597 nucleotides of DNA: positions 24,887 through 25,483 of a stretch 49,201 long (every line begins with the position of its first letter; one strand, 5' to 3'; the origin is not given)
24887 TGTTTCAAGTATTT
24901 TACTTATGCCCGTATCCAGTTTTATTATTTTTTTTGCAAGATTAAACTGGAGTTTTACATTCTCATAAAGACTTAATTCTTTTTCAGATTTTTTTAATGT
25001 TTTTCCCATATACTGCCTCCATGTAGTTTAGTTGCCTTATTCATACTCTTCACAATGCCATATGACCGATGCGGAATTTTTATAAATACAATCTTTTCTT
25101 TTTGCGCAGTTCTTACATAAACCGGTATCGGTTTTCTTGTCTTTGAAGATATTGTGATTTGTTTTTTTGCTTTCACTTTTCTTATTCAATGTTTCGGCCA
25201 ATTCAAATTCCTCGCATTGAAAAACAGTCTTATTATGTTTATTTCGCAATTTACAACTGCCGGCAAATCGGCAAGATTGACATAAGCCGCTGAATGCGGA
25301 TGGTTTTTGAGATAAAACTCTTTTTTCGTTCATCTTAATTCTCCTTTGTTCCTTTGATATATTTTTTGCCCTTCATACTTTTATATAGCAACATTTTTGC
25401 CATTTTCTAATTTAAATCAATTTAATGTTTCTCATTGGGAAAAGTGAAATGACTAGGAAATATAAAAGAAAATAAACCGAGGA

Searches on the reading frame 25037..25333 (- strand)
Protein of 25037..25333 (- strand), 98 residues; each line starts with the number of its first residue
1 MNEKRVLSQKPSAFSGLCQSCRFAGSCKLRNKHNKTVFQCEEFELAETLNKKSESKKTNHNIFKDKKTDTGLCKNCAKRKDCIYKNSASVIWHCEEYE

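Call 7: search_protein_families(library=pfam, proteins=[window:25037-25333:-])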
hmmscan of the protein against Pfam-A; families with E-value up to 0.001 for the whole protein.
window:25037-25333:- (98 aa): 0 families

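Call 8: search_protein_families(library=ncbifam, proteins=[window:25037-25333:-])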
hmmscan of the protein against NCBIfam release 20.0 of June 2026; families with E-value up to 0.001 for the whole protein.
window:25037-25333:- (98 aa): 0 families

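Call 77: search_protein_families(library=pfam, proteins=[window:25037-25333:-], max_evalue=0.01)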
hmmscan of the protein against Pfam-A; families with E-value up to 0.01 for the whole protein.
window:25037-25333:- (98 aa): 1 family
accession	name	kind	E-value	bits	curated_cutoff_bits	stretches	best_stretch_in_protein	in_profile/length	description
PF23392.1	DUF7101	-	0.0048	17.3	27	1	5-55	23-73/96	Domain of unknown function (DUF7101)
